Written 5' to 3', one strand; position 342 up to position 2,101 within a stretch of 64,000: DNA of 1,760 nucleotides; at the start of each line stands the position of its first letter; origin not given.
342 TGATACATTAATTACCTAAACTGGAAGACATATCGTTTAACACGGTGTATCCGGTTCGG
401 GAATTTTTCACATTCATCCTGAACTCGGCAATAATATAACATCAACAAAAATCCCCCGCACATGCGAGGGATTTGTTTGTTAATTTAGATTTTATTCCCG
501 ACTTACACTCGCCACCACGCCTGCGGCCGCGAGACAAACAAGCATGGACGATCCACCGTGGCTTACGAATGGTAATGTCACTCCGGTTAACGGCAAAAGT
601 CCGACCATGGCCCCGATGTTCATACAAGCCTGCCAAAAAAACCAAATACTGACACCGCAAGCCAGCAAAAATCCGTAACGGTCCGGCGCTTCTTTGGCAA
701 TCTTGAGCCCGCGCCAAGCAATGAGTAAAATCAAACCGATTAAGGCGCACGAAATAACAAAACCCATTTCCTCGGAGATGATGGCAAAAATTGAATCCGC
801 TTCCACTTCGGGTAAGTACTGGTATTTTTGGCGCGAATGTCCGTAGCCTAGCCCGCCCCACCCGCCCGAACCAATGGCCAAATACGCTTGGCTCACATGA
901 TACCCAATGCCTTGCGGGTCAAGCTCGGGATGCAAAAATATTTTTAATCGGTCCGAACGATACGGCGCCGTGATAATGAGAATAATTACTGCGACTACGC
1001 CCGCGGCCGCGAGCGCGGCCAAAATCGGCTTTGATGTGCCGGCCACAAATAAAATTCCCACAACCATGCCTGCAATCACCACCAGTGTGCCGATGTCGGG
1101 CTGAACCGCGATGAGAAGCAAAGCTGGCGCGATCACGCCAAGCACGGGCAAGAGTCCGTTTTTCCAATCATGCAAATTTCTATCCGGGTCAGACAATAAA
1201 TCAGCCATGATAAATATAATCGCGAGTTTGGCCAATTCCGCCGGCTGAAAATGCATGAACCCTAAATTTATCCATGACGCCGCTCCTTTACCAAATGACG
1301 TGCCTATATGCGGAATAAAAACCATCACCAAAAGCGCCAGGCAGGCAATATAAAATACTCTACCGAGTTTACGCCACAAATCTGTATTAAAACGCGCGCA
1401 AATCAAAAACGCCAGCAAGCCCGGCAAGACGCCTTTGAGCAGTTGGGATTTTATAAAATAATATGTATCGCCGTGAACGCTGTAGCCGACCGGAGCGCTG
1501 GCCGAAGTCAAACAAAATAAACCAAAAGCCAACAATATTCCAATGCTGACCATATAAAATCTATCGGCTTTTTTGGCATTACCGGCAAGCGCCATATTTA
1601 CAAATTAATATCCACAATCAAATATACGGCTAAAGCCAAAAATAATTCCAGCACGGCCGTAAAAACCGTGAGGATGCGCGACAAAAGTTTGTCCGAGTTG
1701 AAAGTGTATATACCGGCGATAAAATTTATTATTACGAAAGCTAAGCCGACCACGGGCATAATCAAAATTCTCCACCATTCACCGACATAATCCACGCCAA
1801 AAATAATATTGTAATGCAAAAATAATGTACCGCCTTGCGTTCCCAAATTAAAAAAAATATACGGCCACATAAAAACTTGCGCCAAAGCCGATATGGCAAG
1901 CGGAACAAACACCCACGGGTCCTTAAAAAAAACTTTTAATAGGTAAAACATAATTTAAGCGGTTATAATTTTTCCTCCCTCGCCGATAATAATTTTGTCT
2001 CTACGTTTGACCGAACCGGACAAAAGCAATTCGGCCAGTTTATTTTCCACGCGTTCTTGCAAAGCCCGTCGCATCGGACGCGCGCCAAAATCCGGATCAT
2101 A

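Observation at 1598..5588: Divisome operon with a membrane-anchored Clp-like AAA+ protein where ftsI/mur genes normally sit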

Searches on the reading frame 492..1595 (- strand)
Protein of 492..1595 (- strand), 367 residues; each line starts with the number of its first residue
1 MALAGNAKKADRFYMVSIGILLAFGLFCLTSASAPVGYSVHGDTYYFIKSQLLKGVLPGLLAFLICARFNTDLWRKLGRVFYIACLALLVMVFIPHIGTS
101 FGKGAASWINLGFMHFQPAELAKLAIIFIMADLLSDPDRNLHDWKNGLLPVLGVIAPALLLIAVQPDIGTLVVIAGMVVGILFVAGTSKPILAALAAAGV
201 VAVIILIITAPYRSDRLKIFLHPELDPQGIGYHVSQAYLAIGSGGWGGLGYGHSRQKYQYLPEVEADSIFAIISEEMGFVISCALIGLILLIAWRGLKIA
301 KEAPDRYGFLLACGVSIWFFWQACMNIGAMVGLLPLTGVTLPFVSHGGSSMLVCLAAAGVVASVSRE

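Call 3: search_protein_families(library=pfam, proteins=[window:492-1595:-], max_evalue=0.01)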
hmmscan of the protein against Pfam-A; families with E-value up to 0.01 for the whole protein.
window:492-1595:- (367 aa): 1 family
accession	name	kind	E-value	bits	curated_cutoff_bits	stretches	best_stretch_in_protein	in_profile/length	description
PF01098.24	FTSW_RODA_SPOVE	-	3.4e-97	326.1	26.4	1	17-367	6-353/356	Cell cycle protein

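Call 4: search_protein_families(library=ncbifam, proteins=[window:492-1595:-], max_evalue=0.01)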
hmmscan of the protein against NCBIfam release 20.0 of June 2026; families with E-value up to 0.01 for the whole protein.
window:492-1595:- (367 aa): 6 families
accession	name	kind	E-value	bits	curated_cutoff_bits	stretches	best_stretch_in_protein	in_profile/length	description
TIGR02614.1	ftsW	equivalog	7.9e-104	347.6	337.5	1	11-367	1-356/357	putative lipid II flippase FtsW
TIGR02615.1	spoVE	exception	1.4e-89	301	448.8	1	15-366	5-354/354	stage V sporulation protein E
TIGR02210.1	rodA_shape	equivalog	3.3e-87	292.9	336.7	1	13-366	3-354/357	rod shape-determining protein RodA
NF008042.0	PRK10774.1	equivalog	5.9e-71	239.6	493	1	11-357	36-381/405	cell division protein FtsW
NF008060.0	PRK10794.1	equivalog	4.1e-60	203.7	590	1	6-364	4-359/370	peptidoglycan glycosyltransferase MrdB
NF037961.1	RodA_shape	subfamily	1.2e-43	150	150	2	212-352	247-395/415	rod shape-determining protein RodA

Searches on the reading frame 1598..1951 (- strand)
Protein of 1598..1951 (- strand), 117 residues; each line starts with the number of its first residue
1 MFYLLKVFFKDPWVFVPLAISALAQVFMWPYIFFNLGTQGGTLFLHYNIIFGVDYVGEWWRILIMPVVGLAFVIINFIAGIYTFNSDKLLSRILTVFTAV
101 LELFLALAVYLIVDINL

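Call 3: search_protein_families(library=pfam, proteins=[window:1598-1951:-], max_evalue=0.01)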
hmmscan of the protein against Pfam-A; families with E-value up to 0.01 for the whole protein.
window:1598-1951:- (117 aa): 0 families

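Call 4: search_protein_families(library=ncbifam, proteins=[window:1598-1951:-], max_evalue=0.01)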
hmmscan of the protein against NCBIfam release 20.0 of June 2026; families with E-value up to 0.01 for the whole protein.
window:1598-1951:- (117 aa): 0 families

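Call 59: find_homologous_proteins(query=window:1598-1951:-, max_evalue=0.001)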
Query window:1598-1951:- (117 aa): 11 proteins with E <= 0.001 among 13 candidates.
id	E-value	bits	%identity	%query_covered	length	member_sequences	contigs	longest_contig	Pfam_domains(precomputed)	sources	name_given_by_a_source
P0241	1.6e-67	243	100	100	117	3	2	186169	-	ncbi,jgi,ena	ncbi:MAG: hypothetical protein WC457_02895 [Patescibacteria group bacterium]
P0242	5.9e-57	209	85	100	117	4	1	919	-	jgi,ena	-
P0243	1.4e-50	188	74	100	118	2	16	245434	-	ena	-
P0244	1.6e-42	162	62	100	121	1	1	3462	-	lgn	-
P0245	4.8e-39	151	62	100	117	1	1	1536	-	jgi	jgi:hypothetical protein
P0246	1.5e-38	150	61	100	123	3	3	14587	-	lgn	-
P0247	2.1e-38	149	61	100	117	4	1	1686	-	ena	-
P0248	6.1e-38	148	59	100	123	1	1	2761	-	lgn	-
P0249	5.4e-37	145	59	100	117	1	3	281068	-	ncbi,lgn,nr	ncbi:MAG: hypothetical protein PHD72_00150 [Patescibacteria group bacterium]|nr:hypothetical protein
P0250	7.0e-37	144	58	100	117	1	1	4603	-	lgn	-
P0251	1.2e-33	134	57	100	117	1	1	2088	-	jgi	jgi:hypothetical protein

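Call 60: find_encoding_contigs(protein=P0241, flank=10000, max_places=3)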
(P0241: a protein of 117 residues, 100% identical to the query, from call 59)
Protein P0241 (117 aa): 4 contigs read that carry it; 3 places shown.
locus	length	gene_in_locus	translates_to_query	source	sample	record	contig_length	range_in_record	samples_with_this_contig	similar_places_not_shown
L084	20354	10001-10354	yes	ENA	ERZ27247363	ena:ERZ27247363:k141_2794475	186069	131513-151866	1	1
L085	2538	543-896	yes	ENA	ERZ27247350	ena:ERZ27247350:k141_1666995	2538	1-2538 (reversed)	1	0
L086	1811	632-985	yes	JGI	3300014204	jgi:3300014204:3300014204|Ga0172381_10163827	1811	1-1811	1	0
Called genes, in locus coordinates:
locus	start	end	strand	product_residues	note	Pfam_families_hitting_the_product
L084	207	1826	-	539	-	PF03023:MurJ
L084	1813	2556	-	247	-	PF27226:AF_1845 (weak)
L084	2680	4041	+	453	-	PF00753:Lactamase_B, PF23023:Anti-Pycsar_Apyc1 (weak), PF12706:Lactamase_B_2 (weak), PF16661:Lactamase_B_6, PF10996:Beta-Casp, PF07521:RMMBL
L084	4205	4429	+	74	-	-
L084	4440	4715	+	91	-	-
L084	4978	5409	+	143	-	PF02381:MraZ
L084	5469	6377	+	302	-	PF01795:Methyltransf_5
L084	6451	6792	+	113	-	-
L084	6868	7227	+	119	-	-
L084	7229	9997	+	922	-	PF02861:Clp_N, PF00158:Sigma54_activat (faint), PF13191:AAA_16 (faint), PF17871:AAA_lid_9 (weak), PF00004:AAA, PF07724:AAA_2, PF07728:AAA_5, PF10431:ClpB_D2-small, +1 more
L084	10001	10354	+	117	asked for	-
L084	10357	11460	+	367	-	PF01098:FTSW_RODA_SPOVE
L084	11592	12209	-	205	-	-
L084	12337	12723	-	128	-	PF00856:SET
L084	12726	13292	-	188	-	PF02545:Maf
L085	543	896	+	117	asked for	-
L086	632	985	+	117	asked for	-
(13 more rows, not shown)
